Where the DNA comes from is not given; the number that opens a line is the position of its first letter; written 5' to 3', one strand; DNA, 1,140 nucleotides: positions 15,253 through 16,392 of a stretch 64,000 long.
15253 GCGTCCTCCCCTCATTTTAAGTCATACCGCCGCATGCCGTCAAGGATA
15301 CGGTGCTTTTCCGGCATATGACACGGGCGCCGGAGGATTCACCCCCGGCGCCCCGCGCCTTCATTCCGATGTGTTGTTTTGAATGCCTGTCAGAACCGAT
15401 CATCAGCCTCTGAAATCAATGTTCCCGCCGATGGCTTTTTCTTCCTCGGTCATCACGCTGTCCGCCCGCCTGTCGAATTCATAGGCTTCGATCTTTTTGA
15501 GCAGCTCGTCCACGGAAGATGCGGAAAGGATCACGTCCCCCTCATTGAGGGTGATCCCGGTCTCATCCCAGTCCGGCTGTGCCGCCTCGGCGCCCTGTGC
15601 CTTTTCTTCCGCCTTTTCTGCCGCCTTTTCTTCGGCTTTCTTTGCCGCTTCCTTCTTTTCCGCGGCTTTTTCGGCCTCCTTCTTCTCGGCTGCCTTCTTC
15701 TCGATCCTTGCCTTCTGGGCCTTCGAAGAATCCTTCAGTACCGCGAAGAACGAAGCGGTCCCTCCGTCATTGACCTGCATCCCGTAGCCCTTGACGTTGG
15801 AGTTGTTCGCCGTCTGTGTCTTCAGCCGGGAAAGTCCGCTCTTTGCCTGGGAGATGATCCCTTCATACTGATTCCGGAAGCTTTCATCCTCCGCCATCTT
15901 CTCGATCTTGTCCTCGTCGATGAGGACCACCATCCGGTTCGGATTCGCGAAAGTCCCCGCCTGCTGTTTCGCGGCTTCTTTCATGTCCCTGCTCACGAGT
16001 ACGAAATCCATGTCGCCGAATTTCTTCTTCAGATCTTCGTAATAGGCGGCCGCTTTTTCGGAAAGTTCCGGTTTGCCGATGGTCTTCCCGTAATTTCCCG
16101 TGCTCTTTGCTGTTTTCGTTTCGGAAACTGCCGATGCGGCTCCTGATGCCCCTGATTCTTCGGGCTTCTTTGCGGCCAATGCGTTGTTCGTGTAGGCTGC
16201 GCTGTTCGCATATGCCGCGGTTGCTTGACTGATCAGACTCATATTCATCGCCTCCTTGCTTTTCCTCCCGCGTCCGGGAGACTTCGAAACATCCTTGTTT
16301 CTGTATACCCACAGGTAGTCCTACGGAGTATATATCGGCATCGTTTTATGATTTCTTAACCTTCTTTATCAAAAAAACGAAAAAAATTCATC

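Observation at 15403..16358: Flagellin-style control (sigma-D promoter plus two CsrA sites, one over the SD) on an uncharacterised Lys/Ala/Glu-rich protein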

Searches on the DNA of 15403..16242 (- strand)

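Call 52: search_with_rna_model(model_id=R1, sources=[L001, L002, L003, L004, L005, L006, L007, L008, L009, L010, L011, L012, L013, L014, L015, L016, L017, L018, L019, L020, L021, L022, L023, L024, L025, L026, L027, L028, L029, L030, L031, L032, L033, L034, L035, L036, L037, L038, L039, L040, L041, L042, L043, L044, L045, L046, L047, L048, L049, L050, L051, L052, L053, L054, L055, L056, L057, L058, L059, L060, L061, L062, L063, L064, L065, L066, L067, L068, L069, L070, L071, L072, L073, L074, L075, L076, L077, L078, L079, L080], max_evalue=5)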
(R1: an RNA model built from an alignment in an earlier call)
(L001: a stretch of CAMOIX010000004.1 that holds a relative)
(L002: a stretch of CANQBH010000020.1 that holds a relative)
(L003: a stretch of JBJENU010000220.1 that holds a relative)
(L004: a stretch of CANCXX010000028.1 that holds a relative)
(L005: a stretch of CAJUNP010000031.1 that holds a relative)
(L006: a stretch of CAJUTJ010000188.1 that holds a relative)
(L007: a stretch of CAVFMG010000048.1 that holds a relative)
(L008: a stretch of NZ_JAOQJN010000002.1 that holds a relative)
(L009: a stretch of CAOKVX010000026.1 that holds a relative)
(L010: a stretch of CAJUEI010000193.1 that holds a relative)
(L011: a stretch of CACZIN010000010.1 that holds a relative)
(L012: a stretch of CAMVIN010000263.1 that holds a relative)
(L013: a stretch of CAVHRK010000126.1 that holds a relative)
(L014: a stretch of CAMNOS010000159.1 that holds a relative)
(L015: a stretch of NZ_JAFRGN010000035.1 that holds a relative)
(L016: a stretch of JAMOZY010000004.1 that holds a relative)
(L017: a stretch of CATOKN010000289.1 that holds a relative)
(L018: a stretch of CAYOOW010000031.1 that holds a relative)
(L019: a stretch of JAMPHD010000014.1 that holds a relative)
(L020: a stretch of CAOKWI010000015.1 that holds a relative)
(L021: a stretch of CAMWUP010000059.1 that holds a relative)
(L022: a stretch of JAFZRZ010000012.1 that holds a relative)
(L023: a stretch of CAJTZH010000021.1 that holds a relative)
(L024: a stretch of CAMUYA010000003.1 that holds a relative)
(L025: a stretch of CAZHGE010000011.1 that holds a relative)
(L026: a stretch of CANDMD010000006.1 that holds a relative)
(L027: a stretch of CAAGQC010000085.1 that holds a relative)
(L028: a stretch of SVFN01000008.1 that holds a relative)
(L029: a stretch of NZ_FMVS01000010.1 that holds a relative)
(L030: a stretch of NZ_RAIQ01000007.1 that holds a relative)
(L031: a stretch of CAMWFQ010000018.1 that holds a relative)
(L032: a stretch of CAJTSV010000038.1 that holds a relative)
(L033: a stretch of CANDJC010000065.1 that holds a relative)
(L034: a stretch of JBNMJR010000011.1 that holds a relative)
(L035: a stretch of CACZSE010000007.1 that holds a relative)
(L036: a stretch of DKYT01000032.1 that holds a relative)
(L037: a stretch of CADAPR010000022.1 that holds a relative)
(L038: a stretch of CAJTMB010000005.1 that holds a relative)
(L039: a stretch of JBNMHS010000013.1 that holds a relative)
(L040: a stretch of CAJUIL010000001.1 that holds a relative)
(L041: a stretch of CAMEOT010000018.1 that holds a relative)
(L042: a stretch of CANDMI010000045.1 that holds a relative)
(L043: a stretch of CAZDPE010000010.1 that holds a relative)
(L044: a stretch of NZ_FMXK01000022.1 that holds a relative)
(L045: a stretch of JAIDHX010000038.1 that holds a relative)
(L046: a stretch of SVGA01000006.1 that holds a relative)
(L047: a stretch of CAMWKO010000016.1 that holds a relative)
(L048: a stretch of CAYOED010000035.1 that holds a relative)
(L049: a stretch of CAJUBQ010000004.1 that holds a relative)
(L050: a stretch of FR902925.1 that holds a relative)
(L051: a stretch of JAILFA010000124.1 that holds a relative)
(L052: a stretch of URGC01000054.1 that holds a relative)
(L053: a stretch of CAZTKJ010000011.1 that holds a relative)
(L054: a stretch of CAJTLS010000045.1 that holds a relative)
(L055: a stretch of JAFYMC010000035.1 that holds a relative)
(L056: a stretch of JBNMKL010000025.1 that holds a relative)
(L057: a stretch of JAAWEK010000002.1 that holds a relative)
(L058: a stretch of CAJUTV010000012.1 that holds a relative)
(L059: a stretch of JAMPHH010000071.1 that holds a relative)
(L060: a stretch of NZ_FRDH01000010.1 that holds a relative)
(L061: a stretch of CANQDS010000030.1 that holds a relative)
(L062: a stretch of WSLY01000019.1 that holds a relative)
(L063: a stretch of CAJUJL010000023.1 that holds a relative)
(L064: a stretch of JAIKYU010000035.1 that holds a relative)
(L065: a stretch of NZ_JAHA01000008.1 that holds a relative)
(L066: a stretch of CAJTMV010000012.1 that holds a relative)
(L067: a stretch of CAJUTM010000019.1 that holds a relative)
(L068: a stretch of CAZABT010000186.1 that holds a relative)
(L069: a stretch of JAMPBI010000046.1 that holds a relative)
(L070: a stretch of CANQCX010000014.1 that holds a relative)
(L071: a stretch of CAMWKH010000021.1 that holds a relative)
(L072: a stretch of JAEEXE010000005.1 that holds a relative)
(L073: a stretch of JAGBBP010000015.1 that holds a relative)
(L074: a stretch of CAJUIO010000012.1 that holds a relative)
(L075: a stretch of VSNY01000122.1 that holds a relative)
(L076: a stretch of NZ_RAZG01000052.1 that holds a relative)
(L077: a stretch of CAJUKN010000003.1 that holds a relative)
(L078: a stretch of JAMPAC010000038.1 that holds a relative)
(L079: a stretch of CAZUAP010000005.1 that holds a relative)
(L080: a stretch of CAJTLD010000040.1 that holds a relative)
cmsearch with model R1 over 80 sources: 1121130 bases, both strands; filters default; matches with E-value up to 5: 123.
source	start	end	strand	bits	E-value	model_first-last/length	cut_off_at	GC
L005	7912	7958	+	50.1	4e-10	1-49/49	no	0.36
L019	7847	7898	+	49.7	5.3e-10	1-49/49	no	0.48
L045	7887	7934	+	49.3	6.5e-10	1-49/49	no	0.44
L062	569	616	+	49.2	7e-10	1-49/49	no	0.42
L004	7948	7994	+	49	8.1e-10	1-49/49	no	0.28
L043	7936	7982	+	48.8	9.2e-10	1-49/49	no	0.3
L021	7887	7934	+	48.5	1.1e-09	1-49/49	no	0.44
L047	7939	7988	+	48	1.5e-09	1-49/49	no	0.32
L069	67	112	+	47.9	1.5e-09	1-49/49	no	0.43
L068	1851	1898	+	47.7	1.8e-09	1-49/49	no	0.38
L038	7921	7967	+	47.2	2.3e-09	1-49/49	no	0.34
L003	2186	2237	+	46.7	3.1e-09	1-49/49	no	0.31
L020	7841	7892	+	46.5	3.5e-09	1-49/49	no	0.44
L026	7841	7892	+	46.5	3.5e-09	1-49/49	no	0.44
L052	7954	8003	+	46.2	4.3e-09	1-49/49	no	0.34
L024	7919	7964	+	46.2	4.4e-09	1-49/49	no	0.41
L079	7916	7967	+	45.9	5.3e-09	1-49/49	no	0.33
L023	7069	7114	+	45.5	6.4e-09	1-49/49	no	0.37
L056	7954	8003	+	45.3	7.6e-09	1-49/49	no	0.36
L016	7936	7982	+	44.7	1e-08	1-49/49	no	0.4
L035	241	293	+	44.6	1.2e-08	1-49/49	no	0.36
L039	7819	7865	+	44.1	1.5e-08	1-49/49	no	0.3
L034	7927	7973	+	43.9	1.7e-08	1-49/49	no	0.34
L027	3223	3269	+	43.7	1.9e-08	1-49/49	no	0.32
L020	891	936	+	43.4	2.4e-08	1-49/49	no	0.46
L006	7880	7931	+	42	5.6e-08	1-49/49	no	0.48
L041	7936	7982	+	41.5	7.4e-08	1-49/49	no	0.36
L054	7944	8000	+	41.5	7.7e-08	1-49/49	no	0.39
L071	7875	7928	+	41.5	7.7e-08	1-49/49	no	0.39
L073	257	303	+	41.4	7.9e-08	1-49/49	no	0.49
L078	2446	2497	+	41.2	9.1e-08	1-49/49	no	0.48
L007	1321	1367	+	40.2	1.6e-07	1-49/49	no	0.32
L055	7894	7940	+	40.1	1.7e-07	1-49/49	no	0.47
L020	4128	4174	+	39.7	2.2e-07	1-49/49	no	0.47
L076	7875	7928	+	39.5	2.5e-07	1-49/49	no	0.43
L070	366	409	+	39.5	2.6e-07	1-49/49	no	0.27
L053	7922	7967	+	38.5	4.7e-07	1-49/49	no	0.35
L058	7925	7979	+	38.3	5.2e-07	1-49/49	no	0.35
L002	709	768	+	38.1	5.8e-07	1-49/49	no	0.4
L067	7881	7937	+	38.1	5.9e-07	1-49/49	no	0.37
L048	2131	2179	+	37.6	8.2e-07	1-49/49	no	0.37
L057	7913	7961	+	37.4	8.8e-07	1-49/49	no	0.41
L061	7933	7979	+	37.3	9.5e-07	1-49/49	no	0.32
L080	4722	4769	+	36.7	1.4e-06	1-49/49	no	0.42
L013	7927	7980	+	36.4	1.7e-06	1-49/49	no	0.39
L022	7950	8003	+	36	2.2e-06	1-49/49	no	0.44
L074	7891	7937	+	35.9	2.2e-06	1-49/49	no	0.4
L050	7296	7349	+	34.4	5.7e-06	1-49/49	no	0.44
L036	7150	7195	+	34.1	6.6e-06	1-49/49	no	0.46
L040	7859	7904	+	33.6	8.9e-06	1-49/49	no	0.22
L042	7957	8003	+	32.7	1.6e-05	1-49/49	no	0.3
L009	7948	8003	+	31.8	2.7e-05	1-49/49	no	0.45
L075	7958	8003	+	31.7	2.8e-05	1-49/49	no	0.28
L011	7952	8003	+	31.1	4.1e-05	1-49/49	no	0.56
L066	7837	7883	+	30.2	7.3e-05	1-49/49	no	0.21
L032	7958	8003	+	30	8.2e-05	1-49/49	no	0.33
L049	7958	8003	+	29.9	8.4e-05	1-49/49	no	0.3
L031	7754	7798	+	28.5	0.0002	1-49/49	no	0.4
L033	7929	7973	+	28.1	0.00026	1-49/49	no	0.27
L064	2948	2993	-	27.7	0.00033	1-49/49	no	0.35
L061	3654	3708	+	27.1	0.00048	1-49/49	no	0.29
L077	7890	7937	+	26.3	0.00077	2-42/49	no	0.4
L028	7669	7715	+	26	0.00093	1-49/49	no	0.34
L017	1418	1478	+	23.5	0.0043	1-49/49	no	0.38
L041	3922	3970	+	23.2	0.005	1-49/49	no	0.41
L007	4483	4538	-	22.9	0.006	1-49/49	no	0.23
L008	7932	7976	+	22.2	0.009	1-49/49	no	0.2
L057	13490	13536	+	22.1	0.0096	1-49/49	no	0.21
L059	7673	7712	+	22.1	0.01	2-38/49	no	0.43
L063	7882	7970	+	21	0.019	1-49/49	no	0.38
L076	1301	1354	+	19.1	0.06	1-49/49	no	0.26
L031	12248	12293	+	18.9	0.069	1-49/49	no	0.41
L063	4539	4592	+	18.8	0.073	1-49/49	no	0.41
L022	16478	16514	+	18.3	0.099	1-49/49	no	0.32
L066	11818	11869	+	18.2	0.1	1-49/49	no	0.31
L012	304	372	+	17.7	0.14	1-49/49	no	0.41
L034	11405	11450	-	17.5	0.16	1-49/49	no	0.43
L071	1515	1569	+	16.9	0.23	1-49/49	no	0.29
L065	8862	8926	-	16.8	0.25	1-49/49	no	0.43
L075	6838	6888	-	15.7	0.48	1-49/49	no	0.55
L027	6634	6702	-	15.5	0.56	1-49/49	no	0.48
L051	9809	9855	-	15.4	0.57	1-49/49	no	0.49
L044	11833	11876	+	15.3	0.61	1-49/49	no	0.41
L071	5727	5787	+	15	0.72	1-49/49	no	0.33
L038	12639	12671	+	15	0.73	1-49/49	no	0.27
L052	899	945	+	15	0.74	1-49/49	no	0.34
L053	14595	14638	+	14.9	0.78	1-49/49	no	0.5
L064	10725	10762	+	14.9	0.78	1-49/49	no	0.42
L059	7885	7922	+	14.8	0.82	1-49/49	no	0.55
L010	6378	6395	+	14.5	1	1-49/49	no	0.33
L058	13276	13335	+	14.4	1.1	1-49/49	no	0.23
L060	15551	15590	-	14.3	1.1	1-49/49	no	0.28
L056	4393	4445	+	14.3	1.1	1-49/49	no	0.28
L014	5825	5866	+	14.2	1.2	1-49/49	no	0.21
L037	15762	15794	+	14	1.3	1-49/49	no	0.27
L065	14022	14066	+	14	1.3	1-49/49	no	0.29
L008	15916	15950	-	14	1.4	1-49/49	no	0.2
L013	7780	7826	-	13.9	1.4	1-49/49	no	0.28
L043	8937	9000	+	13.9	1.4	1-49/49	no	0.28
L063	3836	3890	+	13.9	1.4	1-49/49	no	0.4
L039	12694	12733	-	13.8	1.5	1-49/49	no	0.35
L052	5584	5636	+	13.1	2.3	1-49/49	no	0.28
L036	5896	5943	+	13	2.5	1-49/49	no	0.48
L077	12773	12819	+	13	2.5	1-49/49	no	0.21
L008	6126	6168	+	12.6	3.1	1-49/49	no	0.33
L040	13127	13164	+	12.6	3.2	1-49/49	no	0.39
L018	7932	7964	+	12.5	3.3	1-49/49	no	0.36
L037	4883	4923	+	12.5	3.4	1-49/49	no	0.39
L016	3834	3871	+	12.4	3.5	1-49/49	no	0.42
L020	14138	14183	+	12.4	3.5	1-49/49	no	0.43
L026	14049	14094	+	12.4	3.5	1-49/49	no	0.43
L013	966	992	+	12.4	3.6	1-49/49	no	0.26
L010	334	352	+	12.4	3.6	1-49/49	no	0.32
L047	13081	13112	+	12.2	3.9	1-49/49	no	0.16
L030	12118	12168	+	12.2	4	1-49/49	no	0.31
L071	15983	16029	+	12.2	4.1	1-49/49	no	0.4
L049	13441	13500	-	12.1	4.3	1-49/49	no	0.47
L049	11910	11956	+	12.1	4.3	1-49/49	no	0.32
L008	9718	9735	+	12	4.5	1-49/49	no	0.28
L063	10762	10808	+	12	4.6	1-49/49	no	0.53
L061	17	63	+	12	4.6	1-49/49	no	0.3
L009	11997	12032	-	11.9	4.9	1-49/49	no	0.25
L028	12090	12107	+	11.8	5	1-49/49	no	0.39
